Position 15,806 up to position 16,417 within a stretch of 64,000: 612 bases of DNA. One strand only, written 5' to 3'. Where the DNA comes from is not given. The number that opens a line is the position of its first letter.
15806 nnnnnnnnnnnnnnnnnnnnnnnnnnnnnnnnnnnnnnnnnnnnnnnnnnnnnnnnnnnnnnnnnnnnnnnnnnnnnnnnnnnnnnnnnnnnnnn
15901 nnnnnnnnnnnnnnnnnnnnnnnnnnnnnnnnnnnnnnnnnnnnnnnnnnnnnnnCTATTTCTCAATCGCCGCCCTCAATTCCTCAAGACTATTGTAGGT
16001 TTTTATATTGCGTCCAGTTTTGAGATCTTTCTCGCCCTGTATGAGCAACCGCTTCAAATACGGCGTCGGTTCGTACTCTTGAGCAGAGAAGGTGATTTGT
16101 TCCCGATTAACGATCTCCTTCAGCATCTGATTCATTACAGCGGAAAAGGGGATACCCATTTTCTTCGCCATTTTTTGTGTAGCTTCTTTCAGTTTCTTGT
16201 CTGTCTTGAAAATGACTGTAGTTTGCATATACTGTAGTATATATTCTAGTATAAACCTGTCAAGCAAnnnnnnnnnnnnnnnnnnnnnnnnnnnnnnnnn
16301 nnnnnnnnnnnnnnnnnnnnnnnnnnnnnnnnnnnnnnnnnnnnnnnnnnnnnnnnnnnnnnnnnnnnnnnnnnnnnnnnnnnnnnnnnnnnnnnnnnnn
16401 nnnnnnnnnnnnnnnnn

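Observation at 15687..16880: A second TA module (DinJ/YafQ-like, opposite strand) plus an AT-rich island interrupts the spc operon between rplE and rpsN, and a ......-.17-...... promoter restarts it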

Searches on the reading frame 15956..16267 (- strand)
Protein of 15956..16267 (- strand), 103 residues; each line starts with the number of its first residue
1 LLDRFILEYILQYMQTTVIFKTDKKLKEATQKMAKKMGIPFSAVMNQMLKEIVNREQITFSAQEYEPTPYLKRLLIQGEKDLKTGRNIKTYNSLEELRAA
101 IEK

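Call 4: search_protein_families(library=pfam, proteins=[window:15956-16267:-], max_evalue=1)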
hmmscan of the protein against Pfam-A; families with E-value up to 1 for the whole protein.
window:15956-16267:- (103 aa): 8 families
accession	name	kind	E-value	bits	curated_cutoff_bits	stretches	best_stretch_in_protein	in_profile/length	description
PF04221.18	RelB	-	1e-05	25.8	22.4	1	18-67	4-53/82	RelB antitoxin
PF09548.15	Spore_III_AB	-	0.0066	16.9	32.5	1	7-61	33-86/170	Stage III sporulation protein AB (spore_III_AB)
PF07362.18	CcdA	-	0.0068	17.2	22.4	1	28-57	10-39/71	Post-segregation antitoxin CcdA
PF18024.7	HTH_50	-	0.021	14.9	27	1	30-48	26-44/50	Helix-turn-helix domain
PF25030.1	M-HEAT_ATR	-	0.027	14.3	27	1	4-58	48-99/230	Serine/threonine-protein kinase ATR, M-HEAT region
PF01731.26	Arylesterase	-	0.065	13.9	21.3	1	6-45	26-65/86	Arylesterase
PF19913.5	WCOB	-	0.069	13.9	23.4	1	15-83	22-87/121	Wolframin C-terminal OB-fold domain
PF03008.20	DUF234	-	0.072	13.9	22.5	1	8-63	3-58/100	Archaea bacterial proteins of unknown function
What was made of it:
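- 15956..16228 (-): RelB/DinJ-type ribbon-helix-helix antitoxin, 90 aa. It starts at ATG 16228 and ends at TAG 15958-15956, leaving a 5-nt spacer before the toxin ATG. PF04221 scores 25.8 bits against a cut-off of 22.4 (call 4).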

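Call 60: search_protein_families(library=ncbifam, proteins=[window:15959-16228:-], max_evalue=0.01)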
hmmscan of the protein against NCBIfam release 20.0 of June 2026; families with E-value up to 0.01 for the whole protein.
window:15959-16228:- (90 aa): 4 families
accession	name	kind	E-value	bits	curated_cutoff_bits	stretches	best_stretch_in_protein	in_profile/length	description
TIGR02384.1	RelB_DinJ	subfamily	2.9e-10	40.2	45.65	1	1-86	1-83/85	type II toxin-antitoxin system RelB/DinJ family antitoxin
NF050811.1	RelB_ParD_antitoxin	subfamily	1.2e-07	31.8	60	1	7-55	1-49/83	type II toxin-antitoxin system RelB/ParD family antitoxin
NF008412.0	PRK11235.1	equivalog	0.00019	21.6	96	1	3-48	2-47/80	type II toxin-antitoxin system RelB/DinJ family antitoxin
TIGR01990.1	bPGM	equivalog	0.0017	18.3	189.4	1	5-46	11-52/187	beta-phosphoglucomutase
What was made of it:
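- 15956..16228 (-): TIGR02384 scores 40.2, below its cut-off of 45.65 (call 60).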
